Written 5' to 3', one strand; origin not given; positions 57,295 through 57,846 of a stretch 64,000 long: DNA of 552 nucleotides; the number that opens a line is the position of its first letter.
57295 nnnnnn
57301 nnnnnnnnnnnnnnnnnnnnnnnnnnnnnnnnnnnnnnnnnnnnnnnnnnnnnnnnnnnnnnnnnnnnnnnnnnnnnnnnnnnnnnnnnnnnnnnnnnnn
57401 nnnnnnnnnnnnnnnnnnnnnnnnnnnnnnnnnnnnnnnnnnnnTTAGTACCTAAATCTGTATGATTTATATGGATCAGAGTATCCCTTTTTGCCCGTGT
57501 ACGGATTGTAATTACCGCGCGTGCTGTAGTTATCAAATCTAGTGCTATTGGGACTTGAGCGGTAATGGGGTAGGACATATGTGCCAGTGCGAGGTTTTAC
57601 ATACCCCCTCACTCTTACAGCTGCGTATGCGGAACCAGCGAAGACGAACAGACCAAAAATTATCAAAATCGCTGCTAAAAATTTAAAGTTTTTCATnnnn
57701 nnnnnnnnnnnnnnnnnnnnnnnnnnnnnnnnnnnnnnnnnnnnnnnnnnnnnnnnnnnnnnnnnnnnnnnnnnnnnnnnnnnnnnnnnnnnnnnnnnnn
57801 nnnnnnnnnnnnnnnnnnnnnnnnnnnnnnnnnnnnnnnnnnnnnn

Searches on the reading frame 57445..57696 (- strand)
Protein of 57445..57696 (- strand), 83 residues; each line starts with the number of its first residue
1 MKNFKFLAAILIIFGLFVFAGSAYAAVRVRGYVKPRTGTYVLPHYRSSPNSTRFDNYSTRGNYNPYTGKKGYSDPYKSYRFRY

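Call 4: search_protein_families(library=pfam, proteins=[window:57445-57696:-], max_evalue=1)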
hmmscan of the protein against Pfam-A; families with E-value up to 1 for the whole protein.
window:57445-57696:- (83 aa): 2 families
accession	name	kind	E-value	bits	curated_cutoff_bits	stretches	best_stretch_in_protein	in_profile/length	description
PF12273.13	RCR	-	0.00038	21.6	27.8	1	6-74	4-77/117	Chitin synthesis regulation, resistance to Congo red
PF04241.20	DUF423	-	0.1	13.3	25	1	5-27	49-71/86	Protein of unknown function (DUF423)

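Call 5: search_protein_families(library=ncbifam, proteins=[window:57445-57696:-], max_evalue=1)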
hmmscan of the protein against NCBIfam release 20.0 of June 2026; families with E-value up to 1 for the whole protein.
window:57445-57696:- (83 aa): 0 families

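Call 11: find_homologous_proteins(query=window:57445-57696:-, max_evalue=0.01)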
Query window:57445-57696:- (83 aa): 155 proteins with E <= 0.01 among 155 candidates; the best 120 are listed.
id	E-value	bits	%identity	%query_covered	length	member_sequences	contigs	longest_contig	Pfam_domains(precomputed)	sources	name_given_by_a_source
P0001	9.2e-30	120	73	93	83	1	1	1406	-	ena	-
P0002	3.9e-29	118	70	99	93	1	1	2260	-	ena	-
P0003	6.6e-29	117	73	86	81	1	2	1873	-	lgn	-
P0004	1.2e-28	116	64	99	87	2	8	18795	-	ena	-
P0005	1.4e-28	116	67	99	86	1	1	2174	-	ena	-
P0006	1.5e-27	113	65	95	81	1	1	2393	-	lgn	-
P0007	2.0e-27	113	68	89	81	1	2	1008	-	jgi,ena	-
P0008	5.4e-27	111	85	63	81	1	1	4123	-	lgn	-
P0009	7.3e-27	111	67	95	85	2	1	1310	-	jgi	-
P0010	1.4e-26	110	72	77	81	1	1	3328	-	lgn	-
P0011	1.5e-26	110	69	93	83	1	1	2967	-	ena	-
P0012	1.8e-26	110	70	90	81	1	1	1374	-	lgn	-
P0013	2.2e-26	109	66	95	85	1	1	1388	-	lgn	-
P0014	2.3e-26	109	67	99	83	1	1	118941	-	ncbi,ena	-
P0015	6.2e-26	108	66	95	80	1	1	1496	-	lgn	-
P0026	1.1e-24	104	65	96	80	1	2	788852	-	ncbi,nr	ncbi:MAG: hypothetical protein PHT44_03565 [Candidatus Portnoybacteria bacterium]|nr:hypothetical pr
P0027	1.2e-24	104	66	89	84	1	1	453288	-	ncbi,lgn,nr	ncbi:MAG: hypothetical protein Q8N16_02485 [bacterium]|nr:hypothetical protein [bacterium]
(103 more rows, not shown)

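Call 13: find_encoding_contigs(protein=P0026, flank=4000, max_places=2)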
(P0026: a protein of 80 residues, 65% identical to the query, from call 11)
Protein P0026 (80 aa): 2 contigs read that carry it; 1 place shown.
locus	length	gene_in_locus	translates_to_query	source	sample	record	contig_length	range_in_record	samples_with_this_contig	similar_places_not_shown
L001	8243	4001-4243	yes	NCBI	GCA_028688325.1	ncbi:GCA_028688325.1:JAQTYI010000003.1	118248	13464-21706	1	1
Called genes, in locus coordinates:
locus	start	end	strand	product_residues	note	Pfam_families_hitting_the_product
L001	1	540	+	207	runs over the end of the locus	-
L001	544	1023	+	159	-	-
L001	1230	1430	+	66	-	PF04070:DUF378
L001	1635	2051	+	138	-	-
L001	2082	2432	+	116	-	-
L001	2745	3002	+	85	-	-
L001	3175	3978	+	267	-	PF13240:Zn_Ribbon_1 (weak)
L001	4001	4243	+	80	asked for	-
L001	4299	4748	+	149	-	-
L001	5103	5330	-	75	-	-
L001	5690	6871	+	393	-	PF12705:PDDEXK_1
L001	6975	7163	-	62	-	-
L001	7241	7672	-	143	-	-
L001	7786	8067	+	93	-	PF01016:Ribosomal_L27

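Call 14: find_encoding_contigs(protein=P0027, flank=4000, max_places=2)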
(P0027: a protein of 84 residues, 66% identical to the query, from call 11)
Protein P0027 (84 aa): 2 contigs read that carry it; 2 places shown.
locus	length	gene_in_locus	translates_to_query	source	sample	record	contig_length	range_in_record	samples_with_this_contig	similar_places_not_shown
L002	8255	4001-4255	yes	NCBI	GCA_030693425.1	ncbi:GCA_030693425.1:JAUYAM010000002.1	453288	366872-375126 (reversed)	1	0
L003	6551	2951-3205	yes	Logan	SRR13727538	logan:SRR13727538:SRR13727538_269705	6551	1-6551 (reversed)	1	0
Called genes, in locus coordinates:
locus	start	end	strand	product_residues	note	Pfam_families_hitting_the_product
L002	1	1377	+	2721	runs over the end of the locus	PF22148:Fervidolysin_NPro-like, PF00082:Peptidase_S8, PF05048:NosD (weak), PF13229:Beta_helix, PF05048:NosD (weak), PF16403:Bact_surface_Ig-like, PF20578:aBig_2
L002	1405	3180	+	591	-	-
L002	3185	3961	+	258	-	-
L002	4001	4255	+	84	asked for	-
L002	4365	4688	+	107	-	-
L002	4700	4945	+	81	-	PF05901:Excalibur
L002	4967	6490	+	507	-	-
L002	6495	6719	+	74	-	-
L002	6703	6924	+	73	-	-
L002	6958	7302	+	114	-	-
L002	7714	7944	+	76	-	-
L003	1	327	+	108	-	?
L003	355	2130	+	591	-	-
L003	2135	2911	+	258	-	-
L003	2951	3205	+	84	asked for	-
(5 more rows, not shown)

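Call 15: find_related_loci(query=A1, collection=genome_contigs, flank=5000)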
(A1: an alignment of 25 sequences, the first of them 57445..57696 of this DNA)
Query A1 (83 aa) in genome_contigs; peptide patterns used: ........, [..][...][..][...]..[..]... (x = any residue, [..] = any of these).
229 stretches matched a pattern; 180 encode a relative of the query (tblastn E <= 1e-3); the best 80 are kept; 80 distinct loci.
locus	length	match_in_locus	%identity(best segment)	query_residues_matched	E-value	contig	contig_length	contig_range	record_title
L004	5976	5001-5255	64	1-83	6e-32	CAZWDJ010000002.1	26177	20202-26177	MAG TPA_asm: uncultured Candidatus Saccharibacteria bacterium isolate binchicken_co38_1375 genome assembly, contig: NODE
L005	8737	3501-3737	65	5-82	8e-30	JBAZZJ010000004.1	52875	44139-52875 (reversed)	MAG: Candidatus Paceibacterota bacterium isolate SO_2017_GW3_13 scaffold_512_c1_OW296A_2017, whole genome shotgun sequen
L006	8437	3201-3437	68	1-80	3e-29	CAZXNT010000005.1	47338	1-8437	MAG TPA_asm: uncultured Candidatus Saccharibacteria bacterium isolate SRP302447_co2_43 genome assembly, contig: NODE_216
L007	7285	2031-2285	60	1-81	2e-28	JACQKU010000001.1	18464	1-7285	MAG: Candidatus Liptonbacteria bacterium isolate NC_groundwater_1185_Ag_S-0.1um_48_121 S_p1_S3_coassembly_k141_284932, w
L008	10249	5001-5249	61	1-83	2e-28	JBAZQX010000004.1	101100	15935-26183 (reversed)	MAG: Candidatus Doudnabacteria bacterium isolate SO_2017_SWC_9 scaffold_239_c1_LP-4_2017, whole genome shotgun sequence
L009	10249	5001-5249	61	1-81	2e-28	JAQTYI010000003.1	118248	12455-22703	MAG: Candidatus Portnoybacteria bacterium isolate STC_33 NODE_368_length_118248_cov_6.024280_Sandtown_C, whole genome sh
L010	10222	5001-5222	62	6-79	3e-28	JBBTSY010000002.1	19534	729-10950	MAG: Patescibacteria group bacterium isolate H41-bin026_1 H41_bin026_1_000000000002, whole genome shotgun sequence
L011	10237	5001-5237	61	5-80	4e-28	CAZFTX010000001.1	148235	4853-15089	MAG TPA_asm: uncultured Candidatus Saccharibacteria bacterium isolate SRP342105_co1_257 genome assembly, contig: NODE_11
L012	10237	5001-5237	68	1-80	1e-27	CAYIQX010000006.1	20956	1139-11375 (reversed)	MAG TPA_asm: uncultured Candidatus Saccharibacteria bacterium isolate ERP119705_co25_682 genome assembly, contig: NODE_1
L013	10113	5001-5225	56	6-82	4e-27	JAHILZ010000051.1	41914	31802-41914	MAG: Patescibacteria group bacterium isolate KR13_N2.mb.46 KR13_N2.mb.46_k141_192472, whole genome shotgun sequence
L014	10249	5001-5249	67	1-82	9e-27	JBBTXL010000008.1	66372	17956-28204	MAG: Patescibacteria group bacterium isolate H51-bin158_1 H51_bin158_1_000000000008, whole genome shotgun sequence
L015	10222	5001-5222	62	5-77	9e-26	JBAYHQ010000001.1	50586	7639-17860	MAG: Candidatus Paceibacterota bacterium isolate SO_2016_GW1_153 scaffold01312_OW334_2016, whole genome shotgun sequence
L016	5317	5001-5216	64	11-78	1e-25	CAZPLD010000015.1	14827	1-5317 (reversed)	MAG TPA_asm: uncultured Candidatus Saccharibacteria bacterium isolate binchicken_co227_99 genome assembly, contig: NODE_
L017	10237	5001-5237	60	1-77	3e-25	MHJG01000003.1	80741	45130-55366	MAG: Candidatus Harrisonbacteria bacterium RIFCSPHIGHO2_02_FULL_42_16 rifcsphigho2_02_scaffold_2071, whole genome shotgu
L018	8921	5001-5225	61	1-73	4e-25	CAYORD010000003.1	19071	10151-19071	MAG TPA_asm: uncultured Candidatus Saccharibacteria bacterium isolate SRP269290_co4_246 genome assembly, contig: NODE_16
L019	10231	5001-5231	55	1-77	4e-25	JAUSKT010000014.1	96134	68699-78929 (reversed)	MAG: bacterium isolate E14_metabat.bin.74_sub E14_k141_155137, whole genome shotgun sequence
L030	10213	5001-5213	61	6-77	5e-23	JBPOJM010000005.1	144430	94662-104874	MAG: Patescibacteria group bacterium isolate MAG_3749 c_000000617880, whole genome shotgun sequence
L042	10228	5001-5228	51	1-77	6e-22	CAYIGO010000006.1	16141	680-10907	MAG TPA_asm: uncultured Gammaproteobacteria bacterium isolate ERP119705_co22_108 genome assembly, contig: NODE_2886_leng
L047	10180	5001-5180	65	19-77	3e-21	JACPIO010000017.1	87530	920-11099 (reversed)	MAG: Candidatus Wolfebacteria bacterium isolate NC_groundwater_443_Ag_B-0.1um_44_15 GD18-4_B1_scaffold_940368, whole gen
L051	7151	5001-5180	63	19-77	1e-20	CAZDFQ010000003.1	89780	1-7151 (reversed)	MAG TPA_asm: uncultured Candidatus Saccharibacteria bacterium isolate SRP093762_co1_25 genome assembly, contig: NODE_155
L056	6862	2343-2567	50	1-76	3e-20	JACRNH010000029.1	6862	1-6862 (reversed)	MAG: Candidatus Collierbacteria bacterium isolate NC_groundwater_1930_Pr3_S-0.2um_42_7 scaffold_906266, whole genome sho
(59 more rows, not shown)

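Call 21: search_protein_families(library=phrogs, proteins=[window:57445-57696:-], max_evalue=0.1)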
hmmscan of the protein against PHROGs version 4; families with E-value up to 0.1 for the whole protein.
window:57445-57696:- (83 aa): 2 families
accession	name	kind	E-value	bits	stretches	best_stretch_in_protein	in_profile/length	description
phrog_29674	-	unknown function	2.1e-17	64.3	1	5-75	4-72/74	-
phrog_16070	-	unknown function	0.055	14.9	1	26-61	12-47/63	-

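Call 22: search_protein_families(library=padloc, proteins=[window:57445-57696:-], max_evalue=0.1)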
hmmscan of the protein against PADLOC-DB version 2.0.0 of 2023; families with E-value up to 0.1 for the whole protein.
window:57445-57696:- (83 aa): 0 families

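Call 34: search_protein_representatives(alignment_id=A1)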
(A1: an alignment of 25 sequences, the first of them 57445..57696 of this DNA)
Query: 25 sequences, 81 profile positions. Proteins with E-value up to 0.001 (for the whole library): 5847; up to 1e-10: 3480; up to 1e-30: 33. The best 150 are listed.
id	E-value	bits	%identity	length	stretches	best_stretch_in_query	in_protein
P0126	3.1e-48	177.7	-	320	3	12-72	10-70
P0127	6.7e-44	163.8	-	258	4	20-76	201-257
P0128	4.2e-43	161.2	-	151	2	1-76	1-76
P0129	5.7e-42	157.6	-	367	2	1-76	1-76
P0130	2.7e-41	155.4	-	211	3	22-76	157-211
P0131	2.9e-41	155.3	-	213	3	23-75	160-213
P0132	1.2e-40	153.3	-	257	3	1-71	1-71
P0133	2.0e-40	152.7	-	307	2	8-72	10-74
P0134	7.2e-36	138.0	-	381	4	11-72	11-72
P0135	9.7e-36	137.6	-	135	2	1-73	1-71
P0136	1.4e-35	137.1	-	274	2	1-73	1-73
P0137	3.9e-35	135.7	-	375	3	4-68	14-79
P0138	1.9e-34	133.5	-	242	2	2-75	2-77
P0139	2.2e-34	133.3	-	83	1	1-79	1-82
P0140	2.5e-34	133.1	-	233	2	8-75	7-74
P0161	3.8e-30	119.7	-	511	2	5-76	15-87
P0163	8.4e-30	118.6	-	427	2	10-79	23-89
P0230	4.3e-25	103.5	-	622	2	27-75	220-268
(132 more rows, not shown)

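Call 41: search_protein_families(library=pfam, proteins=[P0126, P0127, P0128, P0129, P0137, P0161, P0163, P0230, P0134], max_evalue=0.01)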
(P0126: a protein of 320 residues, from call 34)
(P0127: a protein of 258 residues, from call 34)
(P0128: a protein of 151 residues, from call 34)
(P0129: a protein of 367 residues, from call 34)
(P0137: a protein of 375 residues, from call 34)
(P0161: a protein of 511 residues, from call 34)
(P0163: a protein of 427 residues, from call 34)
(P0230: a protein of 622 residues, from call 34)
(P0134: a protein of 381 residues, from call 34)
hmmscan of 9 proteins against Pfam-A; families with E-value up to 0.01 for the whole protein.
P0126 (320 aa): 2 families
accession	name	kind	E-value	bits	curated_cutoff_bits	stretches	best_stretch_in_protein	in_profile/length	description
PF18914.6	DUF5666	-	0.00089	19.9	27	0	24-39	41-56/60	Domain of unknown function (DUF5666)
PF03004.19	Transposase_24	-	0.0028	18.2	28.7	0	22-41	60-79/138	Plant transposase (Ptta/En/Spm family)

P0127 (258 aa): 1 family
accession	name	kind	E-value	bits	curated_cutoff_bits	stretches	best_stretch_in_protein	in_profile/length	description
PF03004.19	Transposase_24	-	3.1e-05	24.6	28.7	0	18-50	57-89/138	Plant transposase (Ptta/En/Spm family)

P0128 (151 aa): 0 families

P0129 (367 aa): 3 families
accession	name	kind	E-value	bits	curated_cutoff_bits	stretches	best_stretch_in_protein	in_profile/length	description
PF08239.17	SH3_3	-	2.5e-13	50.4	27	1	327-365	13-53/54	Bacterial SH3 domain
PF06347.19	SH3_4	-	3.2e-05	24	24.1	1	343-366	31-55/56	Bacterial SH3 domain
PF07653.23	SH3_2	-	0.0043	17.1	21.8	0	337-367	22-54/55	Variant SH3 domain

P0137 (375 aa): 2 families
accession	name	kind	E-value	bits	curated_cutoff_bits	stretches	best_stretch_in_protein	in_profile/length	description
PF18914.6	DUF5666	-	0.0017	19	27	0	116-135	36-55/60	Domain of unknown function (DUF5666)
PF19612.4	DUF6117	-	0.0032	17.8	27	0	44-76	44-76/87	Family of unknown function (DUF6117)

P0161 (511 aa): 4 families
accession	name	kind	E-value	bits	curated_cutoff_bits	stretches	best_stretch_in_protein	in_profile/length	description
PF23756.1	Beta-prop_HPS5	-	8.8e-09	35.5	34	0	255-288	17-50/328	HPS5 beta propeller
PF07661.19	MORN_2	-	3.2e-06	27.2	29.6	0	234-245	3-14/22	MORN repeat variant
PF04355.18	BamE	-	0.00063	19.9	23.2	0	461-476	14-29/71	Outer membrane protein assembly factor BamE domain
PF11341.13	DUF3143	-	0.007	17.1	25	0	223-237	41-55/65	Protein of unknown function (DUF3143)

P0163 (427 aa): 4 families
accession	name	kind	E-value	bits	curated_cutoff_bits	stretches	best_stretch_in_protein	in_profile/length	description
PF08239.17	SH3_3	-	2.5e-23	82.5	27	2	160-220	2-53/54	Bacterial SH3 domain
PF00018.34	SH3_1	-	0.0001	22.3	22.9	0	263-286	15-38/48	SH3 domain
PF06347.19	SH3_4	-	0.00035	20.7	24.1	0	159-197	3-40/56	Bacterial SH3 domain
PF18348.7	SH3_16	-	0.0013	18.9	25.8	0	250-286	1-36/49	Bacterial dipeptidyl-peptidase Sh3 domain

P0230 (622 aa): 0 families

P0134 (381 aa): 0 families

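Call 50: predict_structure(alignment_id=A1)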
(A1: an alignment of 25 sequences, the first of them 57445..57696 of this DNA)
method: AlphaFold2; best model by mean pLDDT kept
length: 83 residues; sequences in the alignment: 25
mean_pLDDT: 60.5   pTM: 0.29
mean pLDDT of the five models: 60.5, 60.3, 58.3, 57.3, 57.2
residues with pLDDT >= 90: 0; 70-90: 23; 50-70: 33; < 50: 27
segments of 3 or more residues with pLDDT < 50: 51-61, 72-83
pLDDT, mean of each block of 10 residues (from residue 1): 78 81 57 71 59 46 52 47 37
secondary structure, 60 per line:
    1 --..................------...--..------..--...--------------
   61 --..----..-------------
elements in order: H3-20 E27-29 E44-46

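Call 51: search_solved_structures(query=A1, max_evalue=1, show_alignments=2)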
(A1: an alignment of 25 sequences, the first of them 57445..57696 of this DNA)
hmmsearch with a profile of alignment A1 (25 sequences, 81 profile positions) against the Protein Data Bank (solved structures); distinct sequences matched with E-value up to 1: 0.

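Call 53: search_dna_similar(query=window:57445-57696:-, collection=phages, mode=protein, max_evalue=0.001, max_rows=25)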
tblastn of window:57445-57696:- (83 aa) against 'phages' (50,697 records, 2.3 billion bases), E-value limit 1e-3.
No match.

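Call 54: search_dna_similar(query=window:57445-57696:-, collection=plasmids, mode=protein, max_evalue=0.001, max_rows=25)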
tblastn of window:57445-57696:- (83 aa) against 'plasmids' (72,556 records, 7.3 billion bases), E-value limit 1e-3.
Records with a match: 75; places in all: 79; records where one place covers at least 80% of the query: 51.
Best place of each record, by identity: 60-80% 10; <60% 65.
By first word of the organism name: Xanthomonas 32; Burkholderia 26; Bradyrhizobium 5; Gluconobacter 4; Alteromonas 3; Caballeronia 2; Aneurinibacillus 1; Hymenobacter 1; Cupriavidus 1.
By predicted mobility (MOB-suite, as given by PLSDB): conjugative 52; non-mobilizable 18; mobilizable 5.
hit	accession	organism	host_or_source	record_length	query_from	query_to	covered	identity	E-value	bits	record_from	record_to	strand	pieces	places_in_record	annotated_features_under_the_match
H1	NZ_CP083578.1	Xanthomonas phaseoli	Manihot esculenta Crantz,single ...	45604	3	78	92%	51.3%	1e-13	71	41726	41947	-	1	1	hypothetical protein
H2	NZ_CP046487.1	Xanthomonas oryzae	Oryza sativa,Microbe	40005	3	77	90%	50.7%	3e-13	70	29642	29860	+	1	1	hypothetical protein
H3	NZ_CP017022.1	Xanthomonas citri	Gossypium hirsutum,cell culture,leaves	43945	3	77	90%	50.7%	3e-13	70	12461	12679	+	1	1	hypothetical protein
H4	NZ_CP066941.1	Xanthomonas campestris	Brassica oleracea var. gemmifera,Cell ...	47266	3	77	90%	50.7%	3e-13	70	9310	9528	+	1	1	hypothetical protein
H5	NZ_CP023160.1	Xanthomonas citri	Gossypium hirsutum,cell ...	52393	3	77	90%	50.7%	3e-13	70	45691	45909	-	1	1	hypothetical protein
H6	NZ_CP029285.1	Xanthomonas phaseoli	Phaseolus vulgaris,whole genome assembly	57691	1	78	94%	48.7%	5e-14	72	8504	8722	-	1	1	hypothetical protein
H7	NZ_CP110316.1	Xanthomonas phaseoli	Phaseolus vulgaris,cell culture,leaf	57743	1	78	94%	48.7%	5e-14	72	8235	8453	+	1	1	hypothetical protein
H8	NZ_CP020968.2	Xanthomonas phaseoli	Phaseolus vulgaris,cell culture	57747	1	78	94%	48.7%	5e-14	72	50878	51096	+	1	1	hypothetical protein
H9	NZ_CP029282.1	Xanthomonas phaseoli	Phaseolus vulgaris,whole genome assembly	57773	1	78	94%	48.7%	5e-14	72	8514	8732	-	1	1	hypothetical protein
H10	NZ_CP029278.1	Xanthomonas phaseoli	Phaseolus vulgaris,whole genome assembly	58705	1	78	94%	48.7%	5e-14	72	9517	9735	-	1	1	hypothetical protein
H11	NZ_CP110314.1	Xanthomonas phaseoli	Phaseolus vulgaris,cell culture,leaf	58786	1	78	94%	48.7%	5e-14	72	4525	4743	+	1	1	hypothetical protein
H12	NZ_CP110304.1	Xanthomonas phaseoli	Phaseolus vulgaris,cell culture,leaf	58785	1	78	94%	48.7%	5e-14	72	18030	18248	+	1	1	hypothetical protein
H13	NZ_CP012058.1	Xanthomonas phaseoli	common bean,leaves of Phaseolus vulgaris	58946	1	78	94%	48.7%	5e-14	72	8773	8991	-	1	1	hypothetical protein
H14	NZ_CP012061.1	Xanthomonas sp. ISO98C4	common bean,leaves of Phaseolus vulgaris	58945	1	78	94%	48.7%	5e-14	72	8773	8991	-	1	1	hypothetical protein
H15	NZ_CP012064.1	Xanthomonas phaseoli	common bean,leaves of Phaseolus vulgaris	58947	1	78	94%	48.7%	5e-14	72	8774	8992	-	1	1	hypothetical protein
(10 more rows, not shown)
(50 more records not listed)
